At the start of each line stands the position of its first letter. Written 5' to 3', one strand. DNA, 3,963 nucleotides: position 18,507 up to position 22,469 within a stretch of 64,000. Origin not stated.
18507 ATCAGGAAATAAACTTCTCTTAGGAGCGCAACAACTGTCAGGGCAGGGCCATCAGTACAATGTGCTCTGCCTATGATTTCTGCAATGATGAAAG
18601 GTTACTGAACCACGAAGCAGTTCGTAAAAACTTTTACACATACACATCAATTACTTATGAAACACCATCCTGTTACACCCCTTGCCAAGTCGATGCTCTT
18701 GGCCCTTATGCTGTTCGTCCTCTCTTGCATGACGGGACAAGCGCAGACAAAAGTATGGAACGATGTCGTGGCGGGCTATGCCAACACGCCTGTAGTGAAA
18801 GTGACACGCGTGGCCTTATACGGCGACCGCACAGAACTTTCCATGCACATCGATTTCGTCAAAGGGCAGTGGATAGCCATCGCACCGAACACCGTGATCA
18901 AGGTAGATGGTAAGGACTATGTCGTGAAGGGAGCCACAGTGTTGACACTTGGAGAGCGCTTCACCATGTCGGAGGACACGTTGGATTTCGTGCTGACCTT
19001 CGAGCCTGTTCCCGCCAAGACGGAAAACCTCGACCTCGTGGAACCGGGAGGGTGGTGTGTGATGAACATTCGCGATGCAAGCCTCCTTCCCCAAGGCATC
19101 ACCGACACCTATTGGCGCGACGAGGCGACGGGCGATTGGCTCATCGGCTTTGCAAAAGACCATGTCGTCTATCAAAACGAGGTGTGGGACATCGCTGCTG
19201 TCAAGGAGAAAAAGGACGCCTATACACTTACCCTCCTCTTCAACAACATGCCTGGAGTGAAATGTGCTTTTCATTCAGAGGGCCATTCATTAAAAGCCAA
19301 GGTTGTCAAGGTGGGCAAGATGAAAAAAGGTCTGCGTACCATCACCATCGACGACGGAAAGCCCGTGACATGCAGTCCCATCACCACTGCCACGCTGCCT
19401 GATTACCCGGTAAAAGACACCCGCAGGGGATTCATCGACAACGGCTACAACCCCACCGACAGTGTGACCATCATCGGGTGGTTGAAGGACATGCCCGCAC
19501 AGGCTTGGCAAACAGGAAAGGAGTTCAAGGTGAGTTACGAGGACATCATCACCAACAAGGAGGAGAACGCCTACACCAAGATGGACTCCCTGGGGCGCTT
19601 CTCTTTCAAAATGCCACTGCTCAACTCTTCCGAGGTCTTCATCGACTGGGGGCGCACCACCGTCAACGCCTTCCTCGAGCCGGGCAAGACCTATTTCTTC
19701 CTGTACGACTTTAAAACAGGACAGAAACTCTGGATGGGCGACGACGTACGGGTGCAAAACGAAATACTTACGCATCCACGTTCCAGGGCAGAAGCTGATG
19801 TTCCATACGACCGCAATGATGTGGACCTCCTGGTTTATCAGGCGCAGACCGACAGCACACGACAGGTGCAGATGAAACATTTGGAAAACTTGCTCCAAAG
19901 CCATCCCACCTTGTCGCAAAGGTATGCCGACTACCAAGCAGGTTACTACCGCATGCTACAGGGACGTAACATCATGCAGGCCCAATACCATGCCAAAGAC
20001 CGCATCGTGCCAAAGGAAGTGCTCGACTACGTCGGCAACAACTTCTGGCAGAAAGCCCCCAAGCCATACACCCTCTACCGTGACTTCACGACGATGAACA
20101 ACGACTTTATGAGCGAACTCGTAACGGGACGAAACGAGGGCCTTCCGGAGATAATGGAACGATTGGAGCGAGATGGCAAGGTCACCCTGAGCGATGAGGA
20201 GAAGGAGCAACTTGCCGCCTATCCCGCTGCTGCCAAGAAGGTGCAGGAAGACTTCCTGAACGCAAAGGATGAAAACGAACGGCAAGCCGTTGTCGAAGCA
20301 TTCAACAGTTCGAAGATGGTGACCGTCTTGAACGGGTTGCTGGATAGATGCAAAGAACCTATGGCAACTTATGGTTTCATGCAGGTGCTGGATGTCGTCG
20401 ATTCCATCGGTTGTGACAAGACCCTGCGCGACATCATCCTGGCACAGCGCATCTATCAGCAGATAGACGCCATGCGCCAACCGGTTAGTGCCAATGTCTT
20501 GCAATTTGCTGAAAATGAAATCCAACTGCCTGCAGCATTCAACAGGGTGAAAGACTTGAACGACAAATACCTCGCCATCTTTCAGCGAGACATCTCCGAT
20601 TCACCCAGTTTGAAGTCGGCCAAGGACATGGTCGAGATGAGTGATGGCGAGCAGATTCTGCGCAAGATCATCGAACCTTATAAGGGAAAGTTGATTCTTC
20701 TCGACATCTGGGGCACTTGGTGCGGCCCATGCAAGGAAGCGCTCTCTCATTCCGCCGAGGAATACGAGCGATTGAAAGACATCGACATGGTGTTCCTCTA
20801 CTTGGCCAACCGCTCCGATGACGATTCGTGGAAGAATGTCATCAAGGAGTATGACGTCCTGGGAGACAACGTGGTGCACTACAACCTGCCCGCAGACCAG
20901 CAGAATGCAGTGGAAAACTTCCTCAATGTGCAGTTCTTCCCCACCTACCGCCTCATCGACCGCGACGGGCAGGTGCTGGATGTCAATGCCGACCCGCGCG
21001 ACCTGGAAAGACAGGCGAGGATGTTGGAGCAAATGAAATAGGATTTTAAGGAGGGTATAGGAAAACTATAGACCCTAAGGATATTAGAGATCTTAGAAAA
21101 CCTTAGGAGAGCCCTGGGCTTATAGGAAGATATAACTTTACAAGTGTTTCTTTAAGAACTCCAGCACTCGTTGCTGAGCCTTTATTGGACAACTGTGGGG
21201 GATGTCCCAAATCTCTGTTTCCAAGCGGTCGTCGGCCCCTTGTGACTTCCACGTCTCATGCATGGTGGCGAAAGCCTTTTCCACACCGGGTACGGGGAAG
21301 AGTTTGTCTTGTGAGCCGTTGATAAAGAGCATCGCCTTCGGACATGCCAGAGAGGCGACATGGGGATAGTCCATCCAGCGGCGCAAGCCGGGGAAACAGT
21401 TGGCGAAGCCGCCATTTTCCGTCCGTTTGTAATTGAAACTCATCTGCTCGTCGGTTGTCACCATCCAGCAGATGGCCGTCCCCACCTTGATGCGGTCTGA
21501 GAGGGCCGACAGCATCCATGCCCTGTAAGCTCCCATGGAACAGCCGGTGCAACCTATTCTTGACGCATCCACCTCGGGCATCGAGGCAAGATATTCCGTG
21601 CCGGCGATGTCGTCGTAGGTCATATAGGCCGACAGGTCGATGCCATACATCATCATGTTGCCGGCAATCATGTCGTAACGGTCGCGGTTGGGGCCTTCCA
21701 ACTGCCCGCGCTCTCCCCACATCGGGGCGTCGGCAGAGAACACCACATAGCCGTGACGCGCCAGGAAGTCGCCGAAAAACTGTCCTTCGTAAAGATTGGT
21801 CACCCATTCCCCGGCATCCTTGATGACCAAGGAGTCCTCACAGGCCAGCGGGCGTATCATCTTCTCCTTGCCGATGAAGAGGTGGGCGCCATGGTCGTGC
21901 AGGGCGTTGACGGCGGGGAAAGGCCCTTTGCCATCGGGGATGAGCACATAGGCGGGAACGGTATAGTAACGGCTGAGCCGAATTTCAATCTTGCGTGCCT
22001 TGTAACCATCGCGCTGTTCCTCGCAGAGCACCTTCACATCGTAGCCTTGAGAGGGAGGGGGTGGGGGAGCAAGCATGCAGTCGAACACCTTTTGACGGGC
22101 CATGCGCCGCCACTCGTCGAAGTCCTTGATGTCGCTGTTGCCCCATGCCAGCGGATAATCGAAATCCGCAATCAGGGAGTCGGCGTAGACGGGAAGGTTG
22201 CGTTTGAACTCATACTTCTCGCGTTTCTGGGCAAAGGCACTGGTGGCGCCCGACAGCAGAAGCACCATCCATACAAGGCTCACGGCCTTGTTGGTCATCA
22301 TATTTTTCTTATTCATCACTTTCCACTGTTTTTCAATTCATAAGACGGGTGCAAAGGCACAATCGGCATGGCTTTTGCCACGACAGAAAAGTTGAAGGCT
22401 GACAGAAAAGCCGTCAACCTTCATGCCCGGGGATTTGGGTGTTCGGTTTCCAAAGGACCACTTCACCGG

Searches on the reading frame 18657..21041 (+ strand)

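Call 6: search_protein_families(library=pfam, proteins=[window:18657-21041:+], max_evalue=0.001)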
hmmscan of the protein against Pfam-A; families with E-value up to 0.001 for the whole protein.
window:18657-21041:+ (794 aa): 4 families
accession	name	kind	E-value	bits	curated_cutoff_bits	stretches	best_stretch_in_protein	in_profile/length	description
PF13905.12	Thioredoxin_8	-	5.4e-12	46.3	27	1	677-773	1-94/94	Thioredoxin-like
PF08534.16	Redoxin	-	1.4e-08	35.1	26.6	1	673-782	25-137/148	Redoxin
PF00578.27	AhpC-TSA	-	1.6e-06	28.5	26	1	674-773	22-121/124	AhpC/TSA family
PF00085.26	Thioredoxin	-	4.3e-06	27.1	23.5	1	677-734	18-70/103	Thioredoxin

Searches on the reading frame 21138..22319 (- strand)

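Call 6: search_protein_families(library=pfam, proteins=[window:21138-22319:-], max_evalue=0.001)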
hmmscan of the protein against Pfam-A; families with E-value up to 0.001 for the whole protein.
window:21138-22319:- (393 aa): 4 families
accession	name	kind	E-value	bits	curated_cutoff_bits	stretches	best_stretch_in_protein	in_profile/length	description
PF12715.13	Abhydrolase_7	-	1.1e-10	41.8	21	1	64-343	45-321/388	Abhydrolase family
PF00326.27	Peptidase_S9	-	2.5e-08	34.1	22.6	1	235-359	46-172/213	Prolyl oligopeptidase family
PF01738.24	DLH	-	0.00012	22.2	21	1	185-278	36-122/217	Dienelactone hydrolase family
PF22244.2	GCE_fung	-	0.00024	21.5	27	0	247-280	99-132/231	Glucuronyl esterase, fungi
